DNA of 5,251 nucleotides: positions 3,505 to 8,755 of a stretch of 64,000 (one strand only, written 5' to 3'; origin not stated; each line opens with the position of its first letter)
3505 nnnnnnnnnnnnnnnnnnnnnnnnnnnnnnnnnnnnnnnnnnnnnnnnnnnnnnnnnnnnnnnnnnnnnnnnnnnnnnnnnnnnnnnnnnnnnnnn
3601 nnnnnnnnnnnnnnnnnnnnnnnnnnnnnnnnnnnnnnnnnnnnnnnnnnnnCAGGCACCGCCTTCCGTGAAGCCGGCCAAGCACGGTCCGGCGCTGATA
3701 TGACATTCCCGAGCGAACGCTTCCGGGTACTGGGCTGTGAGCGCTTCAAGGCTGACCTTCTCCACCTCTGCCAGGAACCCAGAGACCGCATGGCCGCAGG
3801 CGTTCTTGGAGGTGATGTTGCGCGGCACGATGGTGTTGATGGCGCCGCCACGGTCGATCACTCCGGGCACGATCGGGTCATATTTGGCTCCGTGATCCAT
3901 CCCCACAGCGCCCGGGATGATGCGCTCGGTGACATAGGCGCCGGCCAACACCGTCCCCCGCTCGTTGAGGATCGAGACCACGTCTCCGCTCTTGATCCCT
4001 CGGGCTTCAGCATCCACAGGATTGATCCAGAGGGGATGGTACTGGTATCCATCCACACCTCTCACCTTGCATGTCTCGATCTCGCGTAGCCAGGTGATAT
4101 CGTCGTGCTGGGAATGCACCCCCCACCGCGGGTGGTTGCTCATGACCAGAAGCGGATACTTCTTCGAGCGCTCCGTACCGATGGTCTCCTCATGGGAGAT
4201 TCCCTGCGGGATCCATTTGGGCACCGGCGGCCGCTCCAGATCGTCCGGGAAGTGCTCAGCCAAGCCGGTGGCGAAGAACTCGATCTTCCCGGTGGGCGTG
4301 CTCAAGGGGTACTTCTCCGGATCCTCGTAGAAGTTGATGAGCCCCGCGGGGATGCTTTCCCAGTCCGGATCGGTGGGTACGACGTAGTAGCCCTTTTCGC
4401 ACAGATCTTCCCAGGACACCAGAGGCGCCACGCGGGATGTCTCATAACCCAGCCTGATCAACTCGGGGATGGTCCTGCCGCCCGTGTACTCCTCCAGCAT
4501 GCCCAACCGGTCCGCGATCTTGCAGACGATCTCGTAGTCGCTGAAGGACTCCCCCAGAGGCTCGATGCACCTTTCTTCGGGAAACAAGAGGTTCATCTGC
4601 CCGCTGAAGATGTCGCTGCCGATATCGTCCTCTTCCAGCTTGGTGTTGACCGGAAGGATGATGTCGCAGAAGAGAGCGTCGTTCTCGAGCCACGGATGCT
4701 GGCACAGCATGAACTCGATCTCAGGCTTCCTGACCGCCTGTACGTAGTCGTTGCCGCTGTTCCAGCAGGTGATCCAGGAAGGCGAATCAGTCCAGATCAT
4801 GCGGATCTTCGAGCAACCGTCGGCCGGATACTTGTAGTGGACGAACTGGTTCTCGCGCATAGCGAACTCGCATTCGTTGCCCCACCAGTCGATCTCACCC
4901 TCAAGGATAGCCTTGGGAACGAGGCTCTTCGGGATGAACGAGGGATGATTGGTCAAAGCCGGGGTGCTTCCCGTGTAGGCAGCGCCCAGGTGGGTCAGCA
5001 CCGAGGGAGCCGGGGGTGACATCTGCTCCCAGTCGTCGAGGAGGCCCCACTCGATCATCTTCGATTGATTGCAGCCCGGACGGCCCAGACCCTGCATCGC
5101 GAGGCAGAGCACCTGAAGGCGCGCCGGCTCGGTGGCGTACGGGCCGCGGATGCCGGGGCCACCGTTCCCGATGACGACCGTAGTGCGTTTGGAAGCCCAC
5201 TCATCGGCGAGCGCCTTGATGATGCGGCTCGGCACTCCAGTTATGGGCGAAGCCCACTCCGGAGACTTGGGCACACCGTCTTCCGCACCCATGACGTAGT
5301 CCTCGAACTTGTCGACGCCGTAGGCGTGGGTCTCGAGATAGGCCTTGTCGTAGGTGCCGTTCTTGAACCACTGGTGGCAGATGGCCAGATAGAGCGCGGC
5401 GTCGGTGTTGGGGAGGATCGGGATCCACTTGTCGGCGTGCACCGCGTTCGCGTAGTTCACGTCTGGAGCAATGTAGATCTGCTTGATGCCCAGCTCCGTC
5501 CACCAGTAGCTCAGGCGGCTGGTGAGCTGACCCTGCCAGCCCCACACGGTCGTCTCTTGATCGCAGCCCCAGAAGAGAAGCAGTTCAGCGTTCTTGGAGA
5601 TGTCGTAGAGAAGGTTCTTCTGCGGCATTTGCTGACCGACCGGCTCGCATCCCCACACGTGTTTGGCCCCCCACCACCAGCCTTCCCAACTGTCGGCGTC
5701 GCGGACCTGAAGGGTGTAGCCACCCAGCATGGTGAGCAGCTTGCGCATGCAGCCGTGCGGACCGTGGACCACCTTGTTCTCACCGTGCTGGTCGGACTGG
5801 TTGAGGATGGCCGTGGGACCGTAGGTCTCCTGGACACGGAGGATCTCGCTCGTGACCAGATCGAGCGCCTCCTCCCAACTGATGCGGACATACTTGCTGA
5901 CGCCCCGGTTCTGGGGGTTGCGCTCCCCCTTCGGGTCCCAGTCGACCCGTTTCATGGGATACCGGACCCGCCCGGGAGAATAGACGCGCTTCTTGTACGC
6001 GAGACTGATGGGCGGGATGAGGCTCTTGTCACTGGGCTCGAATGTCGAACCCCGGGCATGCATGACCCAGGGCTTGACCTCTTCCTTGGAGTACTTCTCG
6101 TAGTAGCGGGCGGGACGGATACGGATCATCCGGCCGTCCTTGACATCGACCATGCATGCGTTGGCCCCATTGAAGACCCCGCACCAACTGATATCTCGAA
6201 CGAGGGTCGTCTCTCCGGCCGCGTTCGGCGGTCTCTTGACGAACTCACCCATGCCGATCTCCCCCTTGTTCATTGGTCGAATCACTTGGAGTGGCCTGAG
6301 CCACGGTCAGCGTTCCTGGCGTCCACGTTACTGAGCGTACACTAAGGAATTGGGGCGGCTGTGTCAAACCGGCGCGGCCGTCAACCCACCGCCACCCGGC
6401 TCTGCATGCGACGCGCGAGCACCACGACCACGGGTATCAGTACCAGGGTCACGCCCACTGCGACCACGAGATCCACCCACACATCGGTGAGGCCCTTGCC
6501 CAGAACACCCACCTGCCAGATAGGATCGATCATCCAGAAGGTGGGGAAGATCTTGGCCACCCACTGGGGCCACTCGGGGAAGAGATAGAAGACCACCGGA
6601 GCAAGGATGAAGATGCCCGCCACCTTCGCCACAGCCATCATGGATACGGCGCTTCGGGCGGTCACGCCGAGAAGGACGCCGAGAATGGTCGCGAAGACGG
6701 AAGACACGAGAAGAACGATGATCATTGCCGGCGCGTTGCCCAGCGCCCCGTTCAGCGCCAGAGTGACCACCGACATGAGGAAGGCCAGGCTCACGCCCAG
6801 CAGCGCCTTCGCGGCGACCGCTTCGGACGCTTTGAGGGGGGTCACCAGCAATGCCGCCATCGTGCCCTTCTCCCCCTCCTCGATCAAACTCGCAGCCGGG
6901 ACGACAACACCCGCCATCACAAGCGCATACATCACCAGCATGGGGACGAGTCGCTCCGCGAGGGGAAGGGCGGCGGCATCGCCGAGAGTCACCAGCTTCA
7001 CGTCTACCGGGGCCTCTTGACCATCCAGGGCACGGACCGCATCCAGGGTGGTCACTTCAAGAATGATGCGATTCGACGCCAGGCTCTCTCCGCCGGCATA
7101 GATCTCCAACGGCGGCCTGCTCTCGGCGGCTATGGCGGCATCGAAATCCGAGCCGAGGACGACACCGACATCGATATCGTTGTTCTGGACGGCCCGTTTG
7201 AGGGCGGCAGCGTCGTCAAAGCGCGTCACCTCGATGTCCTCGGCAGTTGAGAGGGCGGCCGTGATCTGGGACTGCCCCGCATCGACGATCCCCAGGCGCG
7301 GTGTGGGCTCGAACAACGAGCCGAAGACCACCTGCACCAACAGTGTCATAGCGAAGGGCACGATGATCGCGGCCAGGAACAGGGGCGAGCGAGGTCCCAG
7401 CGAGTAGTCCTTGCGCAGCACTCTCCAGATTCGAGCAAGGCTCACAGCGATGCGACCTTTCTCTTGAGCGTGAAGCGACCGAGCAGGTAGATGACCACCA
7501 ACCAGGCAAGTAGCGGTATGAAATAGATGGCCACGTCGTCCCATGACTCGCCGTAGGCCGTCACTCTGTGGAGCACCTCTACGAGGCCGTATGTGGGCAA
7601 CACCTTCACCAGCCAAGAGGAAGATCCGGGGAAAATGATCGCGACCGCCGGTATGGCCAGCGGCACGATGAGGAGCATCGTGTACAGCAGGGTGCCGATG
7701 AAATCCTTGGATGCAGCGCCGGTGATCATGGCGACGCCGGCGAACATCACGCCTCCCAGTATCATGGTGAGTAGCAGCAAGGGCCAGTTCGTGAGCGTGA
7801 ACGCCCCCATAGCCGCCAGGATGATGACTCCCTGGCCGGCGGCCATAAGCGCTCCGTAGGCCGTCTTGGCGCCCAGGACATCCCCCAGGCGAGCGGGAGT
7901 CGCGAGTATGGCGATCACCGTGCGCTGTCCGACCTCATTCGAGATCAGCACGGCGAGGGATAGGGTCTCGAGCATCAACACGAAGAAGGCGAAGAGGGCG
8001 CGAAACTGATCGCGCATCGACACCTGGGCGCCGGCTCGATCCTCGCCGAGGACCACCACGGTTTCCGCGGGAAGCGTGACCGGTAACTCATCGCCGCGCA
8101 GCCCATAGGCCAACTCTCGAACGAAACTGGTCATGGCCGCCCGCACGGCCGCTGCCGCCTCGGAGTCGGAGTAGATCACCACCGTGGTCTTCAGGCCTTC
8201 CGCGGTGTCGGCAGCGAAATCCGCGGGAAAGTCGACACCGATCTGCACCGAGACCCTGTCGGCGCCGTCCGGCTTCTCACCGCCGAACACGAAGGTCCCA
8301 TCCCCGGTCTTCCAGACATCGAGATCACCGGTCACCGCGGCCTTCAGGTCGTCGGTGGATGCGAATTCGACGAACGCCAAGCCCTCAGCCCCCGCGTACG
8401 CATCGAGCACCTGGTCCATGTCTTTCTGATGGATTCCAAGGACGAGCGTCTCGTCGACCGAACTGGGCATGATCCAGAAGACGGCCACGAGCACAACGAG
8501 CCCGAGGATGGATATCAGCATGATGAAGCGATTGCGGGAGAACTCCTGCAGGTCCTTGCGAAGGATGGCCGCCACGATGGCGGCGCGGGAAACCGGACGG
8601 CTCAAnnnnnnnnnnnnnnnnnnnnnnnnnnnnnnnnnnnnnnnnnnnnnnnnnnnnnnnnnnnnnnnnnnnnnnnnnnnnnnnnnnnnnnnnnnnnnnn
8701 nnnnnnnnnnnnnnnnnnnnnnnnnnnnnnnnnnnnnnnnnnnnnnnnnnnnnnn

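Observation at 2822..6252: Cytoplasmic pyrogallol-hydroxytransferase-like Mo enzyme (alpha without Fe-S/Tat; beta with CarboxypepD_reg-like barrel) in a glycoside/polyphenol locus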

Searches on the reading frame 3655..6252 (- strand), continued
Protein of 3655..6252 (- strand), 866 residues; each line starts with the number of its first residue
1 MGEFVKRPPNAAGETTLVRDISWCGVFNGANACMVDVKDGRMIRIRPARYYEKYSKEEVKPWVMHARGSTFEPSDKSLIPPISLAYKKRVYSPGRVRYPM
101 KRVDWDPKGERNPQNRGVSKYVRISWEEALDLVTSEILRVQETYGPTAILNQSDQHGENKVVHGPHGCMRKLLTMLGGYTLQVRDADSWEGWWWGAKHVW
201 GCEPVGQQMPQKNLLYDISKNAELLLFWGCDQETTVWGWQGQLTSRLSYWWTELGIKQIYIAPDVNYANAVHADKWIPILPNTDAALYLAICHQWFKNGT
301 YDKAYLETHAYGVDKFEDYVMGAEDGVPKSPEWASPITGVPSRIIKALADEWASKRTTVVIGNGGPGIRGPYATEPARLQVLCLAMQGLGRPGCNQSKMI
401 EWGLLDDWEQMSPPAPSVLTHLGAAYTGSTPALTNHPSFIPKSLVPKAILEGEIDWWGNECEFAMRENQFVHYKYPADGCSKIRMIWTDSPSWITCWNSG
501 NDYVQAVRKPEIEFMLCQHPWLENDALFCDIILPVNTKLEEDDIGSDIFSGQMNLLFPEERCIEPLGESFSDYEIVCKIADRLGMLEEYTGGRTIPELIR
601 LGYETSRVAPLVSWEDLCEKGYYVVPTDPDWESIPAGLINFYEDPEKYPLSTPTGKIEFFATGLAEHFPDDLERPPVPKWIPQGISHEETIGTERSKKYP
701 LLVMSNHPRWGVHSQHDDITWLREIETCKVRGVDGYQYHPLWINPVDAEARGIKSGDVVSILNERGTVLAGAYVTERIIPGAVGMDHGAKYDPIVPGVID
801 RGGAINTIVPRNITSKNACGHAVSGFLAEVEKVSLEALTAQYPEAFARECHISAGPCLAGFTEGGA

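Call 81: predict_structure(alignment_id=A1)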
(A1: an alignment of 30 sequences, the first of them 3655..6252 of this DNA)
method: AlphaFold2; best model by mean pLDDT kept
length: 866 residues; sequences in the alignment: 30
mean_pLDDT: 49.7   pTM: 0.49
mean pLDDT of the five models: 49.7, 48.8, 48.4, 43.6, 37.0
residues with pLDDT >= 90: 40; 70-90: 156; 50-70: 174; < 50: 496
segments of 3 or more residues with pLDDT < 50: 1-56, 58-95, 156-165, 186-222, 228-256, 258-283, 308-312, 359-421, 491-499, 521-524, 537-567, 621-696, 704-731, 735-739, 764-771, 777-779, 785-826, 844-846, 848-866
pLDDT, mean of each block of 10 residues (from residue 1): 32 26 24 25 27 43 30 27 25 51 80 74 86 94 92 56 59 87 53 30 25 39 49 30 34 43 33 23 54 76 50 61 82 68 68 56 31 31 39 33 29 32 61 63 80 76 55 84 84 44 78 81 60 61 42 40 47 82 91 76 62 61 42 32 32 23 30 27 29 47 38 28 41 51 69 71 49 52 42 25 24 23 43 67 44 27 29
secondary structure, 60 per line:
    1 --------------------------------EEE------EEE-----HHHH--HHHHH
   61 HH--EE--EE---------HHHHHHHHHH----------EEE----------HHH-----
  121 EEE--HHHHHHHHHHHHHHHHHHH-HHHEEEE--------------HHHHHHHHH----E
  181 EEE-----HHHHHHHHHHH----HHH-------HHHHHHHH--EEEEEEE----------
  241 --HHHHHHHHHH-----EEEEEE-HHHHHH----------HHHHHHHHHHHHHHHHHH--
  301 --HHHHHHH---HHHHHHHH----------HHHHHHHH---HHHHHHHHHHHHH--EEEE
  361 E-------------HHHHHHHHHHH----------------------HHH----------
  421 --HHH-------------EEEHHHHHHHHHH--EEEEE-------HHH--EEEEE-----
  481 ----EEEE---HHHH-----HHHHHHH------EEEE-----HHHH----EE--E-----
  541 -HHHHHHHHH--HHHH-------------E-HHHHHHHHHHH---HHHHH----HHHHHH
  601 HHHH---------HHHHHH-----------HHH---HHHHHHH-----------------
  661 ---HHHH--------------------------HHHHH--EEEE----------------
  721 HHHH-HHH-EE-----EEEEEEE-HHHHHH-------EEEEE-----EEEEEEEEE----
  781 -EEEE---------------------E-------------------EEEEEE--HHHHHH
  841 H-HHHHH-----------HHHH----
elements in order (helices of 4 or more, strands of 3 or more residues): E33-35 E42-44 H50-53 H56-62 H80-89 E100-102 E121-123 H126-144 E149-152 H167-175 E180-183 H189-199 H214-221 E224-230 H243-252 E258-263 H265-270 H281-298 H303-309 H313-320 H331-338 H342-354 E357-361 H375-385 E439-441 H442-451 E454-458 E471-475 E485-488 H492-495 H501-507 E514-517 H523-526 H542-550 H553-556 H572-582 H586-590 H595-604 H614-619 H637-643 H664-667 H694-698 E701-704 H721-724 E737-743 H745-750 E758-762 E768-776 E782-785 E827-832 H835-841 H843-847 H859-862

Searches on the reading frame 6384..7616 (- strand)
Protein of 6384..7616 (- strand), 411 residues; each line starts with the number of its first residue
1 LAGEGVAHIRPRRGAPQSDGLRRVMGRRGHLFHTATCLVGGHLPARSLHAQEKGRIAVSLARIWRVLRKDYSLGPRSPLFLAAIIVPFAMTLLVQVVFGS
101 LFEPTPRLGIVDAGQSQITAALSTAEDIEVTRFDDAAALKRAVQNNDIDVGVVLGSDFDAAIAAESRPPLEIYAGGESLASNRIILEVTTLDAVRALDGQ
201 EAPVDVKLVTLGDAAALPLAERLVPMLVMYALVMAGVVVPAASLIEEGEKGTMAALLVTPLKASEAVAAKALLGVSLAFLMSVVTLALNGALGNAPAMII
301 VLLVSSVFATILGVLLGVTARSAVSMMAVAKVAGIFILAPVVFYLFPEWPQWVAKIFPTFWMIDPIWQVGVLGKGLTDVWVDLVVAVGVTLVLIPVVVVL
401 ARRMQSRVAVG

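Call 6: search_protein_families(library=pfam, proteins=[window:6384-7616:-], max_evalue=0.01)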
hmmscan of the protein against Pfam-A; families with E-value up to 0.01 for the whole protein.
window:6384-7616:- (411 aa): 3 families
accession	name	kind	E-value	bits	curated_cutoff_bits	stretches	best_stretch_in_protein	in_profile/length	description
PF12698.13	ABC2_membrane_3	-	2.8e-28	99.4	31.6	1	80-395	3-343/347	ABC-2 family transporter protein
PF01061.29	ABC2_membrane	-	6.8e-10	39.3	26.9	1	222-364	51-204/211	ABC-2 type transporter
PF12679.13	ABC2_membrane_2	-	1.6e-08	34.6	27.2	1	66-346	3-197/283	ABC-2 family transporter protein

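Call 7: search_protein_families(library=ncbifam, proteins=[window:6384-7616:-], max_evalue=0.01)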
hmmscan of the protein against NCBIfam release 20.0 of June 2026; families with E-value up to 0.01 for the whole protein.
window:6384-7616:- (411 aa): 3 families
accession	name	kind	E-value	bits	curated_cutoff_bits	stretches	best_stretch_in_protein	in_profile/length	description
NF033858.1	ABC2_perm_RbbA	equivalog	1.4e-06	26.5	1050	1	132-402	616-901/909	ribosome-associated ATPase/putative transporter RbbA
TIGR00025.1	Mtu_efflux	paralog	0.00076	19.1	146.9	1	221-403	39-237/238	ABC transporter efflux protein, DrrB family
NF038293.1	permease_SagH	equivalog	0.0054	15.6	450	0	226-402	184-368/370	SagH family ABC transporter permease subunit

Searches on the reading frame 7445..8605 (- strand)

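Call 6: search_protein_families(library=pfam, proteins=[window:7445-8605:-], max_evalue=0.01)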
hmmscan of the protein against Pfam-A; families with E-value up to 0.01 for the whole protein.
window:7445-8605:- (387 aa): 1 family
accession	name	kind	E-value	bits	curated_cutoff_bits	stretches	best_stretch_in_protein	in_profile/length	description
PF12698.13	ABC2_membrane_3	-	2e-18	67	31.6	1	29-376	4-345/347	ABC-2 family transporter protein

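Call 7: search_protein_families(library=ncbifam, proteins=[window:7445-8605:-], max_evalue=0.01)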
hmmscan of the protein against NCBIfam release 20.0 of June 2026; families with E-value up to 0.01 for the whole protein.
window:7445-8605:- (387 aa): 1 family
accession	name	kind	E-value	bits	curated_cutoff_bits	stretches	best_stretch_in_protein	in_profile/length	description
TIGR01291.1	nodJ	subfamily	7.4e-05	22.4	206.65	1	227-383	88-250/253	ABC-2 type transporter, NodJ family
